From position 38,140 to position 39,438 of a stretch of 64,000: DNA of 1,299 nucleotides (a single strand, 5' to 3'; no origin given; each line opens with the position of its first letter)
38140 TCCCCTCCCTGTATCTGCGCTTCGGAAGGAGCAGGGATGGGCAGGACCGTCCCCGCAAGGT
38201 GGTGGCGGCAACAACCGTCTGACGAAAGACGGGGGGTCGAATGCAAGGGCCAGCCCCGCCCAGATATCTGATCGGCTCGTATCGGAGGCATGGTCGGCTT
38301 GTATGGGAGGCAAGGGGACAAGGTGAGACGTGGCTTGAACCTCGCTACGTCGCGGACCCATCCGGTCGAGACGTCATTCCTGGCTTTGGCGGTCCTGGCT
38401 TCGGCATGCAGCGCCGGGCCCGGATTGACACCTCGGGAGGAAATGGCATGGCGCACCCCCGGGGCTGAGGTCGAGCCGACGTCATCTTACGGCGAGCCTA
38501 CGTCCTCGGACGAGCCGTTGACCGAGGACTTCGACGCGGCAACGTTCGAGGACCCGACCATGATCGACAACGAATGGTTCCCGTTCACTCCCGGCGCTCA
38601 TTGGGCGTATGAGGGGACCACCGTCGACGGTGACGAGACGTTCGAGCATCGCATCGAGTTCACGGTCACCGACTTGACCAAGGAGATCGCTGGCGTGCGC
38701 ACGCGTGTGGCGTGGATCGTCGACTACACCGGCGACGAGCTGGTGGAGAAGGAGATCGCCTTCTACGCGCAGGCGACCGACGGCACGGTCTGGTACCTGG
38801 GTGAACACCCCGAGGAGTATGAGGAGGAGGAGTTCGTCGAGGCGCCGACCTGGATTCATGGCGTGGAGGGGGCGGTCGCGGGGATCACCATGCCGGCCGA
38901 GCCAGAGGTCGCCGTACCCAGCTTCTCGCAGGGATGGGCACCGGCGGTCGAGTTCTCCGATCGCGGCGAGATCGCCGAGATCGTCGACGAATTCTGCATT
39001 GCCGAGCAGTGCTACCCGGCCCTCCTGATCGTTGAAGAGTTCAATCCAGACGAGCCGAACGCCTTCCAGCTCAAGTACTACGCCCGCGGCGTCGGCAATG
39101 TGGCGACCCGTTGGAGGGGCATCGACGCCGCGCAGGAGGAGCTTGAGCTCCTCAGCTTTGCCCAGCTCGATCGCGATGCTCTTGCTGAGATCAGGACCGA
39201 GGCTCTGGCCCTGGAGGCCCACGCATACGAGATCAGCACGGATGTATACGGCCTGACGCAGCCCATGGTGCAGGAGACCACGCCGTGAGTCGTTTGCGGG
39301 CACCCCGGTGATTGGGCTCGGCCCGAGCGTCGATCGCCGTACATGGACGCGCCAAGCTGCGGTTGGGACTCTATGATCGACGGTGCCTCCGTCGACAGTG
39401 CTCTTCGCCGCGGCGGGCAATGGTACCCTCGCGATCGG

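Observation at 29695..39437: tRNA-bracketed module: ECF sigma, acidic-tail membrane protein, twin RND pumps, mini-adaptor, secreted protein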

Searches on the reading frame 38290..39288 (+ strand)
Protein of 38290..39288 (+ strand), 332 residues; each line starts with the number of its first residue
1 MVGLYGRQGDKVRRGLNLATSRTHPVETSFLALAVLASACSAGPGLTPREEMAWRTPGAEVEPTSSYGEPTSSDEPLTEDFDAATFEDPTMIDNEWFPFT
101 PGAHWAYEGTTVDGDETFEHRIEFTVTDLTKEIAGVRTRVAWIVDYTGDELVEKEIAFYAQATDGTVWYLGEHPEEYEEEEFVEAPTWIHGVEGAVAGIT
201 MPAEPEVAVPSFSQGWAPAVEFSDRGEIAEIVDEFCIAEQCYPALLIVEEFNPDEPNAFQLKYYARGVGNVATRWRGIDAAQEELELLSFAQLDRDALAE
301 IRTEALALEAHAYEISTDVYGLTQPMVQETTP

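Call 6: search_protein_families(library=pfam, proteins=[window:38290-39288:+], max_evalue=0.01)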
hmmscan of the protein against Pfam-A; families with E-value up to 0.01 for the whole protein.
window:38290-39288:+ (332 aa): 0 families

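Call 7: search_protein_families(library=ncbifam, proteins=[window:38290-39288:+], max_evalue=0.01)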
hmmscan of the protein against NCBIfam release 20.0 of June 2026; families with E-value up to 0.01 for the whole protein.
window:38290-39288:+ (332 aa): 0 families

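Call 32: find_homologous_proteins(query=window:38290-39288:+, max_evalue=0.001)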
Query window:38290-39288:+ (332 aa): 2393 proteins with E <= 0.001 among 7662 candidates; the best 120 are listed.
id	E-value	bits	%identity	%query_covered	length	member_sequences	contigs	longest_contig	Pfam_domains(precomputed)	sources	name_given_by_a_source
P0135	7.8e-194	662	54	95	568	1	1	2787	-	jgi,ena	-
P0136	4.1e-191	653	61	76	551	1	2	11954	-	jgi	jgi:uncharacterized protein YbaA (DUF1428 family)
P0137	3.0e-187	640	57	77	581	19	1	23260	-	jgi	jgi:hypothetical protein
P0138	3.1e-186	637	59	82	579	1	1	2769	-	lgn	-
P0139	1.7e-182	624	60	77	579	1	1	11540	-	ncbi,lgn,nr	ncbi:MAG TPA: hypothetical protein VLY63_04675 [Anaerolineae bacterium]|nr:hypothetical protein [Ana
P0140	9.9e-182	622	58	79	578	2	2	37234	-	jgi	-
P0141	2.8e-181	620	61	76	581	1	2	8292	-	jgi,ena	-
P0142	1.8e-180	618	54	81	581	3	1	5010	-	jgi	-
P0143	2.8e-179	614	57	75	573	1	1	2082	-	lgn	-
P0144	3.9e-179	613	54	81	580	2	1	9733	-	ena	-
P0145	4.4e-179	613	61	74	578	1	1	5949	-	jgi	jgi:hypothetical protein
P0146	6.6e-179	613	55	77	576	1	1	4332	-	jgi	jgi:uncharacterized protein YbaA (DUF1428 family)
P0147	1.4e-178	612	55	74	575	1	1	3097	-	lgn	-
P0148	5.0e-178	610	50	89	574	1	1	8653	-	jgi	jgi:hypothetical protein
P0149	7.5e-178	609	61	75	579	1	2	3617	-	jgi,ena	-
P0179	2.1e-174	598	50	91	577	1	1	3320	PF21347.3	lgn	-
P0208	8.3e-170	583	57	74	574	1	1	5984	PF21347.3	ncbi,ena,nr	ncbi:MAG TPA: hypothetical protein VI524_14900 [Anaerolineales bacterium]|nr:hypothetical protein [A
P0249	1.4e-147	510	72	94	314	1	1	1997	-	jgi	jgi:hypothetical protein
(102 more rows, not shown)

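Call 33: search_protein_families(library=pfam, proteins=[P0179, P0208, window:38290-39288:+, P0249], max_evalue=10)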
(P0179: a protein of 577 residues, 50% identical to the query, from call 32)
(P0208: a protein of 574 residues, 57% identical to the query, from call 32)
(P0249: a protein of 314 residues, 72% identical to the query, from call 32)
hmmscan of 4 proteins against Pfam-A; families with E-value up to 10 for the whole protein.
P0179 (577 aa): 3 families
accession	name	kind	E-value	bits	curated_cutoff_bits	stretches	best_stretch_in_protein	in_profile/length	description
PF21347.3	DUF3108_like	-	5.4e-06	26.9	27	1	86-150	1-64/199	DUF3108-like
PF23301.1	EGF_PEAR1L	-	0.039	14.4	37.5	0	256-269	25-38/49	Platelet endothelial aggregation receptor 1-like, EGF domain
PF07730.19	HisKA_3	-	0.79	10.7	24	0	528-560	33-65/68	Histidine kinase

P0208 (574 aa): 4 families
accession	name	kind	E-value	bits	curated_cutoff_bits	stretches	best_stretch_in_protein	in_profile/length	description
PF21347.3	DUF3108_like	-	8.9e-06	26.2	27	2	212-258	133-183/199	DUF3108-like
PF16242.11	Pyrid_ox_like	-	0.012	15.5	28.8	1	374-419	4-48/149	Pyridoxamine 5'-phosphate oxidase like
PF07494.17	Reg_prop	-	0.15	12.8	20.4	0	146-155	11-20/24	Two component regulator propeller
PF15590.11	Imm27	-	0.23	11.8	27.3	0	400-422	31-52/67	Immunity protein 27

window:38290-39288:+ (332 aa): 0 families

P0249 (314 aa): 0 families

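Call 42: predict_structure(alignment_id=A2)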
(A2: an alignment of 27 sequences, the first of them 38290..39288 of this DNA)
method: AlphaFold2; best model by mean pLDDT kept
length: 332 residues; sequences in the alignment: 27
mean_pLDDT: 83.4   pTM: 0.77
mean pLDDT of the five models: 83.4, 81.7, 78.7, 76.8, 66.2
residues with pLDDT >= 90: 224; 70-90: 32; 50-70: 14; < 50: 62
segments of 3 or more residues with pLDDT < 50: 1-61
pLDDT, mean of each block of 10 residues (from residue 1): 39 41 45 46 41 43 54 77 97 97 97 93 98 98 97 98 98 95 94 96 96 93 93 89 95 89 96 89 92 98 98 95 93 48
secondary structure, 60 per line:
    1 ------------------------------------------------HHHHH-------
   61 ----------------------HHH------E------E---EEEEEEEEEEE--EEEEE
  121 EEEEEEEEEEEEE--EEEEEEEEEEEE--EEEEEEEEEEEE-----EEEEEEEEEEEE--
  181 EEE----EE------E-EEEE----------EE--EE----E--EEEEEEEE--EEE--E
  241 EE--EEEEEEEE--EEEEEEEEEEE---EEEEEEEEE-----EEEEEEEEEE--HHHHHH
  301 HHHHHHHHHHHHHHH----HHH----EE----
elements in order: H49-53 E103-113 E116-133 E136-147 E150-161 E167-178 E181-183 E198-201 E225-232 E235-237 E240-242 E245-252 E255-265 E269-277 E283-292 H295-315

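Call 47: fold_search(model_id=the predicted structure, library=pdb)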
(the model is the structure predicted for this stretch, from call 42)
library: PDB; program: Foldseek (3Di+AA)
matches with E <= 10: 694; with E <= 0.001: 3
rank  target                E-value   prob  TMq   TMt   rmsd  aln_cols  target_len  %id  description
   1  3fzx                  2.2e-05  1.00  0.31  0.45  13.1       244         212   11  CRYSTAL STRUCTURE OF A PUTATIVE EXPORTED PROTEIN WITH YMCC-LIKE FOLD (BF2203) FROM BACTEROIDES FRAGILIS NCTC 9343 AT 2.2 (released 2009-02-03)
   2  4fvs_E                3.6e-05  1.00  0.31  0.44  12.9       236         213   12  Crystal structure of a putative lipoprotein (BDI_3050) from Parabacteroides distasonis ATCC 8503 at 2.70 A resolution (released 2012-07-25)
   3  4fvs_A                5.8e-05  1.00  0.31  0.44  12.3       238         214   12  Crystal structure of a putative lipoprotein (BDI_3050) from Parabacteroides distasonis ATCC 8503 at 2.70 A resolution (released 2012-07-25)
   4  8ghl_A                3.2e-03  0.47  0.16  0.18  25.5       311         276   10  the Hir complex core (released 2024-07-17)
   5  9tp6_B                8.9e-03  0.82  0.25  0.31  11.0       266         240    8  Structure of LolA3 from Porphyromonas gingivalis (released 2026-02-18)
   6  3wjf_A                9.4e-03  0.96  0.22  0.40  13.0       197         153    8  Crystal structure of mutant nitrobindin M75L/H76L/Q96C/V128W/M148L/H158L (NB9) from Arabidopsis thaliana (released 2014-04-02)
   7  9tp6_A                1.2e-02  0.66  0.21  0.27  11.7       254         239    7  Structure of LolA3 from Porphyromonas gingivalis (released 2026-02-18)
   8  8ghn_A                1.2e-02  0.33  0.16  0.10  15.6       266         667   11  Composite model of the yeast Hir Complex with Asf1/H3/H4 (released 2024-07-17)
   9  3wje_A                1.3e-02  0.92  0.21  0.39  13.4       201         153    8  Crystal structure of mutant nitrobindin M75W/H76L/Q96C/M148L/H158L (NB6) from Arabidopsis thaliana (released 2014-04-02)
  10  6ntr_D                1.5e-02  0.98  0.32  0.42  11.0       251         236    6  Crystal Structure of Beta-barrel-like Protein of Domain of Unknown Function DUF1849 from Brucella abortus (released 2019-02-13)
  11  7bbm                  1.5e-02  0.90  0.21  0.38  12.7       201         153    8  Mutant nitrobindin M75L/H76L/Q96C/M148L (NB4H) from Arabidopsis thaliana with cofactor MnPPIX (released 2021-05-26)
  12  6e8n_B                1.6e-02  0.97  0.24  0.38   9.2       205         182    7  Crystal structure of glycosylated human EPDR1 (released 2019-01-23)
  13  2a13                  1.9e-02  0.87  0.21  0.38  12.7       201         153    8  X-ray structure of protein from Arabidopsis thaliana AT1G79260 (released 2005-07-12)
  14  3wjg                  1.9e-02  0.87  0.21  0.38  12.7       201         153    9  Crystal structure of mutant nitrobindin M75L/H76L/Q96C/M148W/H158L (NB10) from Arabidopsis thaliana (released 2014-04-02)
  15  8i34_B                2.1e-02  0.96  0.26  0.43  10.9       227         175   13  The crystal structure of EPD-BCP1 from a marine sponge (released 2023-08-16)
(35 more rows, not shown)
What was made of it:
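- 38290..39288 (+): Acidic exported protein, probably a lipoprotein, with a DUF3108/YmcC-like beta-barrel. The start is ATG 38290 or GTG 38323. The best Foldseek hits are 3fzx and 4fvs, followed by LolA-like, nitrobindin and EPDR1 barrels (calls 42, 47).
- The accessory lipoprotein resembles barrels that bind hydrophobic ligands (call 47). These are followed by LolA3, nitrobindin, EPDR1 and VtrC, which bind hydrophobic ligands (call 47).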
